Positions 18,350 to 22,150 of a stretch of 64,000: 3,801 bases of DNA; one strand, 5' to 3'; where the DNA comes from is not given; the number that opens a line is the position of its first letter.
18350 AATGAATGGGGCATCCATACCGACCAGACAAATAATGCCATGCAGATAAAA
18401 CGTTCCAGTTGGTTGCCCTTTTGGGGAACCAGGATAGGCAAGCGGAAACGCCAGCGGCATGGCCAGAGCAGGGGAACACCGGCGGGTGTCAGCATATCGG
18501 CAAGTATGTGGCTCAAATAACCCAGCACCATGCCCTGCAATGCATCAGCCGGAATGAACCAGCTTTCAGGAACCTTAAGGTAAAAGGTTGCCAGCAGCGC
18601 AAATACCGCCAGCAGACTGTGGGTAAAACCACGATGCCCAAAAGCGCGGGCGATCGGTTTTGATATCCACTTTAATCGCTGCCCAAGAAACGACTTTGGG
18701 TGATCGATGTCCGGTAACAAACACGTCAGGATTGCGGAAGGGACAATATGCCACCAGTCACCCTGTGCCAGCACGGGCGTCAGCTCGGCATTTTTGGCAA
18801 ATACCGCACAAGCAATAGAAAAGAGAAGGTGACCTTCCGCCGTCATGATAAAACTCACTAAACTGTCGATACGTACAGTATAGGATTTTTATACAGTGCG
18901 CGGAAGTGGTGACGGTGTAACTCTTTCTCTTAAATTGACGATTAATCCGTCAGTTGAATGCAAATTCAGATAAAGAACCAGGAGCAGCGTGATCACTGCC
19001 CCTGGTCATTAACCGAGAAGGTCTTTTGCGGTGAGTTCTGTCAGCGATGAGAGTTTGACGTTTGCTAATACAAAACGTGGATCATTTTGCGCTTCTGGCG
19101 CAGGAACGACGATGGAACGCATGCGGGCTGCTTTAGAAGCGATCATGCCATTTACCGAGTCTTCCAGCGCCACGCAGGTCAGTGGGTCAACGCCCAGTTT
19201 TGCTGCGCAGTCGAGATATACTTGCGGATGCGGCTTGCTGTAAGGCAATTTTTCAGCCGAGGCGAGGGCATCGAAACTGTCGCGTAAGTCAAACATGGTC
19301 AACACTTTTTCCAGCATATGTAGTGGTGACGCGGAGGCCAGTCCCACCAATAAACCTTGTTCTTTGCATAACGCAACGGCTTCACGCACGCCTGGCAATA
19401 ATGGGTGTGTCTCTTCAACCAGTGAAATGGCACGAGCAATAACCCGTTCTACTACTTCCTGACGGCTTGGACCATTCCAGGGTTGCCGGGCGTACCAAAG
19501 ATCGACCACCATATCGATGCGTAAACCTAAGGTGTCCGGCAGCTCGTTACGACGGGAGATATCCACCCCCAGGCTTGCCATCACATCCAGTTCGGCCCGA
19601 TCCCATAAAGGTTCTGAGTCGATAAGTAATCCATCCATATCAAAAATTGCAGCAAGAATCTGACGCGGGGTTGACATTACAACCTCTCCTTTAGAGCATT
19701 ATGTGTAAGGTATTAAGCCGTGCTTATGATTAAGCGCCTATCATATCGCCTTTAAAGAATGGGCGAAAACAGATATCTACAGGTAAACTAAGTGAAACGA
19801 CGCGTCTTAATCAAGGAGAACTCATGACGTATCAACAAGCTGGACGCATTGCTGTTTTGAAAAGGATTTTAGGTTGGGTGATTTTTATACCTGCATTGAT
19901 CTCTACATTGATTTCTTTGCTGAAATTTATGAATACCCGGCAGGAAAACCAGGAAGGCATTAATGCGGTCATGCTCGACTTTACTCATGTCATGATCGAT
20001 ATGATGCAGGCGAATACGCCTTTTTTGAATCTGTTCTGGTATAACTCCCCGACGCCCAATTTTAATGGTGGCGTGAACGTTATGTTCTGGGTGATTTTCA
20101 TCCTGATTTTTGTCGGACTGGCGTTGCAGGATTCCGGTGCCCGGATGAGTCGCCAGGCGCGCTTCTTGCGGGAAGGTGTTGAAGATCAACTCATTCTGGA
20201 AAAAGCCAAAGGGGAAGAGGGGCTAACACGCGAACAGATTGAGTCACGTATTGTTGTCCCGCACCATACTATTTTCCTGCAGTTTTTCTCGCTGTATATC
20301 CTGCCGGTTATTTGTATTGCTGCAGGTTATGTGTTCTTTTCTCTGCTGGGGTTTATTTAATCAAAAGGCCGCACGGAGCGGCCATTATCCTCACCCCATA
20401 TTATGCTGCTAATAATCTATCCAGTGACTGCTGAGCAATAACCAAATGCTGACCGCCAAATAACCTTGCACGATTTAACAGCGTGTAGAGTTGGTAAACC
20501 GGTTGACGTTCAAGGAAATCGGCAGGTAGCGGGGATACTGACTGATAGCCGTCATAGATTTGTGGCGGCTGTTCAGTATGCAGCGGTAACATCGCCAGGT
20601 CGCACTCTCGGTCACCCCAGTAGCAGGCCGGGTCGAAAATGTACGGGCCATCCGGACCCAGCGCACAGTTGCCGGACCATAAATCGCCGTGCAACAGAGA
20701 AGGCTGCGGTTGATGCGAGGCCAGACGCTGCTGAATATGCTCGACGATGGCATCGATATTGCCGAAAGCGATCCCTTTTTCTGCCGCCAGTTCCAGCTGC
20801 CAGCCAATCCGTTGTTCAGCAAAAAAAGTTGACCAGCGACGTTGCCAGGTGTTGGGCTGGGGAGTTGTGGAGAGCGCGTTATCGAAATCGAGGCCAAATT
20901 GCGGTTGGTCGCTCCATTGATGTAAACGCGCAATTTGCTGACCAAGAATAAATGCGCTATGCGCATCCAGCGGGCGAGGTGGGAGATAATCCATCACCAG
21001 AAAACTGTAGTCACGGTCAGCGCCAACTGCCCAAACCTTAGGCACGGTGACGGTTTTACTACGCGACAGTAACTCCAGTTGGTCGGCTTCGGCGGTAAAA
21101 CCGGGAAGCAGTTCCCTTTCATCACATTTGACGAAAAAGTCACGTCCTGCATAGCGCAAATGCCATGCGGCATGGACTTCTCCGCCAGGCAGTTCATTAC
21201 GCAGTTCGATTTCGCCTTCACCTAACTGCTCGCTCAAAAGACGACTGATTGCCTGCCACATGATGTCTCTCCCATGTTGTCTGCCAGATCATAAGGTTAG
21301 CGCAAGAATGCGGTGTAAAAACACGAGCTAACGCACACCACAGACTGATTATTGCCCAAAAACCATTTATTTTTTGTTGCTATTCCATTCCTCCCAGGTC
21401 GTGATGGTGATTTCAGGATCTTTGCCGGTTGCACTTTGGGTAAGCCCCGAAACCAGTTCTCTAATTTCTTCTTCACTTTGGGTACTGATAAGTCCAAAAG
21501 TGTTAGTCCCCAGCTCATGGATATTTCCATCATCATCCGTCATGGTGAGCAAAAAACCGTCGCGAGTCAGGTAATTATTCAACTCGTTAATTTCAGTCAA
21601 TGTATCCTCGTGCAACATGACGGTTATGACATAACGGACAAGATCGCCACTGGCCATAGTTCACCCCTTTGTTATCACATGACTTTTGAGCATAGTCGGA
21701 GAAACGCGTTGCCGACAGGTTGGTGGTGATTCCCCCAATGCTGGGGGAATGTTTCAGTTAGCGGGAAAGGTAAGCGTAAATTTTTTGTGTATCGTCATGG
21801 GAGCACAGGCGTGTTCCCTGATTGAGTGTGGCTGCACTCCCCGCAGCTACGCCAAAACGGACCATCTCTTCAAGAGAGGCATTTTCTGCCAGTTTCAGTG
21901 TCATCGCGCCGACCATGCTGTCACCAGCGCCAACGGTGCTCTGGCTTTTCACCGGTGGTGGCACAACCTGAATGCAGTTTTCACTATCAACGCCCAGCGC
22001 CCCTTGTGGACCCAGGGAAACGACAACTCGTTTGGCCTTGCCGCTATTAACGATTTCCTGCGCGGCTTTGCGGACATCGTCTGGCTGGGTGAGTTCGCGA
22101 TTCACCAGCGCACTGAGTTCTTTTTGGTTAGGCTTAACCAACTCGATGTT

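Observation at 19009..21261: Ketosamine-kinase-like yniA near the HAD sugar phosphatase yniC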

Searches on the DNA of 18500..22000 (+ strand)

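Call 2: search_dna_similar(query=window:18500-22000:+, collection=ecoli_genomes, mode=near, max_rows=8)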
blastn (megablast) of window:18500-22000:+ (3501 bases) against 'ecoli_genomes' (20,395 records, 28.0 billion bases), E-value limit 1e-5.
Records with a match: 5423; places in all: 5427; records where one place covers at least 80% of the query: 5421.
Genomes with a match: 5423 of 5426; with a place that covers at least 80% of the query: 5421. Places per genome that has any: lowest 1, median 1, highest 2. On chromosomes: 5425 places; on plasmids: 2.
Best place of each record, by identity: >=99% 392; 95-99% 5031.
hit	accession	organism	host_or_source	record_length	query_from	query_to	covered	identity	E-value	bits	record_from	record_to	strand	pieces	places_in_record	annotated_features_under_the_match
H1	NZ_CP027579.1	Escherichia coli strain 2013C-4282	Homo sapiens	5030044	1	3501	100%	100.0%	0e+0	6460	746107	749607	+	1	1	yniA: fructosamine kinase family protein | hxpB: hexitol phosphatase HxpB | yniB: YniB family protein | ydjM: metal-dependent hydrolase | ghoS: type V toxin-antitoxin system endoribonuclease antitoxin GhoS | and 1 other names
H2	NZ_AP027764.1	Escherichia coli strain 2017-02-2CC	Homo sapiens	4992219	1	3501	100%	100.0%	0e+0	6460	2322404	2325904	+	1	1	yniA: fructosamine kinase family protein | hxpB: hexitol phosphatase HxpB | yniB: YniB family protein | ydjM: metal-dependent hydrolase | ghoS: type V toxin-antitoxin system endoribonuclease antitoxin GhoS | and 1 other names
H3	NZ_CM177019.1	Escherichia coli strain RMDEC465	Homo sapiens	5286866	1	3501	100%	99.5%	0e+0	6377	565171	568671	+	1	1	yniA: fructosamine kinase family protein | hxpB: hexitol phosphatase HxpB | yniB: YniB family protein | ydjM: metal-dependent hydrolase | ghoS: type V toxin-antitoxin system endoribonuclease antitoxin GhoS | and 1 other names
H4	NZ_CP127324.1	Escherichia coli strain 980-2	hospital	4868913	1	3501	100%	99.4%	0e+0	6349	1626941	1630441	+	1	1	yniA: fructosamine kinase family protein | hxpB: hexitol phosphatase HxpB | yniB: YniB family protein | ydjM: metal-dependent hydrolase | ghoS: type V toxin-antitoxin system endoribonuclease antitoxin GhoS | and 1 other names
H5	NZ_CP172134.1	Escherichia coli strain GF131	chicken meat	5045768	1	3501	100%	99.4%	0e+0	6349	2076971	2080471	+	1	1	yniA: fructosamine kinase family protein | hxpB: hexitol phosphatase HxpB | yniB: YniB family protein | ydjM: metal-dependent hydrolase | ghoS: type V toxin-antitoxin system endoribonuclease antitoxin GhoS | and 1 other names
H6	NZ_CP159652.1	Escherichia coli strain Z226-1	hospital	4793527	1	3501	100%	99.4%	0e+0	6349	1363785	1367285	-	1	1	yniA: fructosamine kinase family protein | hxpB: hexitol phosphatase HxpB | yniB: YniB family protein | ydjM: metal-dependent hydrolase | ghoS: type V toxin-antitoxin system endoribonuclease antitoxin GhoS | and 1 other names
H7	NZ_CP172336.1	Escherichia coli strain CE-O153H30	wild bird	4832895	1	3501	100%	99.4%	0e+0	6349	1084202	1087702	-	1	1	yniA: fructosamine kinase family protein | hxpB: hexitol phosphatase HxpB | yniB: YniB family protein | ydjM: metal-dependent hydrolase | ghoS: type V toxin-antitoxin system endoribonuclease antitoxin GhoS | and 1 other names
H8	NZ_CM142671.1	Escherichia coli strain UID2309220003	Homo sapiens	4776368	1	3501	100%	99.4%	0e+0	6349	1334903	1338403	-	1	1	yniA: fructosamine kinase family protein | hxpB: hexitol phosphatase HxpB | yniB: YniB family protein | ydjM: metal-dependent hydrolase | ghoS: type V toxin-antitoxin system endoribonuclease antitoxin GhoS | and 1 other names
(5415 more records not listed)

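Call 3: get_annotated_region(hit=H1, flank=6000)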
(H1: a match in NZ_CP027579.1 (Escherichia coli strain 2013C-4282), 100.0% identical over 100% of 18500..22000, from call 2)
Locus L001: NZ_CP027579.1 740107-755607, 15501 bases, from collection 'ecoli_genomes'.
description: Escherichia coli strain 2013C-4282 chromosome, complete genome
organism: Escherichia coli strain 2013C-4282 (NCBI taxid 562)
replicon: chromosome; assembly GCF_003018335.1
host: Homo sapiens; source: stool; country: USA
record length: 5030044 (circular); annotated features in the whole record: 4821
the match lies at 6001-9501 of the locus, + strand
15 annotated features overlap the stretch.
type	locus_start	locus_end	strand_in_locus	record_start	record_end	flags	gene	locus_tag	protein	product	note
CDS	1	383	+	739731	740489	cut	chbG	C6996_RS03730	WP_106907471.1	chitin disaccharide deacetylase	-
CDS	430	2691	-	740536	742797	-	katE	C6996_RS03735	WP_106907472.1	catalase HPII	-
CDS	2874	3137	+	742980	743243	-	cedA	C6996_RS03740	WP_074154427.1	cell division activator CedA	-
CDS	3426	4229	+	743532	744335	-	ydjO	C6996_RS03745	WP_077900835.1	protein YdjO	-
CDS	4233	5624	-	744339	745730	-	tcyP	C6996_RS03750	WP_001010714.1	cystine/sulfocysteine:cation symporter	-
CDS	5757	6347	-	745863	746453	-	ydjM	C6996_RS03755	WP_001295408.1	metal-dependent hydrolase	-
CDS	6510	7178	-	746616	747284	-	hxpB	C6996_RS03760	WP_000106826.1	hexitol phosphatase HxpB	-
CDS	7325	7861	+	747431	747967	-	yniB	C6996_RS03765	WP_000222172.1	YniB family protein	-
CDS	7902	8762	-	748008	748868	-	yniA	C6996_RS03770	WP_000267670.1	fructosamine kinase family protein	-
CDS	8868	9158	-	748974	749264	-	ghoS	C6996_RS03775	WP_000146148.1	type V toxin-antitoxin system endoribonuclease antitoxin GhoS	-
CDS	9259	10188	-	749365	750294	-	pfkB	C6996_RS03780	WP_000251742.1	6-phosphofructokinase II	-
CDS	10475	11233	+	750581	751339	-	ydiY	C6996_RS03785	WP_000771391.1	DUF481 domain-containing protein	-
CDS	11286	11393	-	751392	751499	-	yniD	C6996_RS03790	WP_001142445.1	small membrane protein YniD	-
CDS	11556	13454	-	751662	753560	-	espL1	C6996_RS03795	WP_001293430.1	type III secretion system effector EspL1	-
CDS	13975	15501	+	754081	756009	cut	thrS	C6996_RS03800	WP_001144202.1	threonine--tRNA ligase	-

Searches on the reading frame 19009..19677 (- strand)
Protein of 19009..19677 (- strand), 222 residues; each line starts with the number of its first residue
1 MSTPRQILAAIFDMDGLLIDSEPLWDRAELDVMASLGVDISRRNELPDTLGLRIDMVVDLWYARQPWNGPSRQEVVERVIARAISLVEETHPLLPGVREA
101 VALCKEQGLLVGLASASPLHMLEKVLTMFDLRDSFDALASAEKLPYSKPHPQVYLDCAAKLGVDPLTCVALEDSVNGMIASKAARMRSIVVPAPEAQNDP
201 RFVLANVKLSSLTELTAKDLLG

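Call 4: search_protein_families(library=pfam, proteins=[window:19009-19677:-])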
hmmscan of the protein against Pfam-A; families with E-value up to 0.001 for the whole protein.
window:19009-19677:- (222 aa): 3 families
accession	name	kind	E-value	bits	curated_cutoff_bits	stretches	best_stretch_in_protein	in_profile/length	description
PF00702.32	Hydrolase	-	4e-25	89.8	26.4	1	9-184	3-190/191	haloacid dehalogenase-like hydrolase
PF13419.12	HAD_2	-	8.5e-24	85.1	23.8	1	11-191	2-178/178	Haloacid dehalogenase-like hydrolase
PF12710.13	HAD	-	0.00016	22.6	27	1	10-135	1-124/189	haloacid dehalogenase-like hydrolase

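Call 5: search_protein_families(library=ncbifam, proteins=[window:19009-19677:-])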
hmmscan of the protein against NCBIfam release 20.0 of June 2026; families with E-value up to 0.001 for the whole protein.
window:19009-19677:- (222 aa): 26 families (the best 25 are shown)
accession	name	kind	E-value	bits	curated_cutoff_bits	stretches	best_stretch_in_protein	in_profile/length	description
NF008087.0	PRK10826.1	equivalog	6.9e-118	392.1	191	1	1-221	1-221/222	hexitol phosphatase HxpB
TIGR02009.1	PGMB-YQAB-SF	subfamily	6.5e-28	98.2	153.35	1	9-191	3-186/186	beta-phosphoglucomutase family hydrolase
TIGR01990.1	bPGM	equivalog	4.7e-22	78.9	189.4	1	9-191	3-186/187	beta-phosphoglucomutase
NF008000.0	PRK10725.1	equivalog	2.6e-19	70.1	215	1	10-190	8-184/188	fructose-1-phosphate/6-phosphogluconate phosphatase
TIGR01449.2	PGP_bact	equivalog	6e-19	68.4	180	1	11-192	2-185/213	phosphoglycolate phosphatase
NF009695.0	PRK13222.1-2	equivalog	2.9e-17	62.9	225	1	6-191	5-193/226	phosphoglycolate phosphatase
NF046057.1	bifunc_MtlD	equivalog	6.3e-15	54.6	800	1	5-191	5-191/683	bifunctional mannitol-1-phosphate dehydrogenase/phosphatase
TIGR01509.1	HAD-SF-IA-v3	subfamily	5.1e-14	52.7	29.4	1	90-191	63-154/154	HAD-IA family hydrolase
TIGR02253.1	CTE7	subfamily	1.1e-13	51.5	169.75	1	7-215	2-220/221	TIGR02253 family HAD-type hydrolase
NF009697.0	PRK13222.1-4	equivalog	1.3e-13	50.8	327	1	5-190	5-192/232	phosphoglycolate phosphatase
NF008610.0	PRK11587.1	equivalog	2.2e-12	46.8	282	1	138-217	128-205/219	sugar phosphatase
NF053653.1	InDiPhoBT2121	equivalog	3.2e-12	46.5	245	1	9-191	3-186/216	inorganic diphosphatase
NF009700.0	PRK13226.1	equivalog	5.8e-11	42.5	342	1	9-191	14-194/229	phosphoglycolate phosphatase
NF009694.0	PRK13222.1-1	equivalog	6.5e-11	42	415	1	86-189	105-208/252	phosphoglycolate phosphatase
TIGR01422.2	phosphonatase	equivalog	1e-10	41.4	220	1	66-191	72-199/251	phosphonoacetaldehyde hydrolase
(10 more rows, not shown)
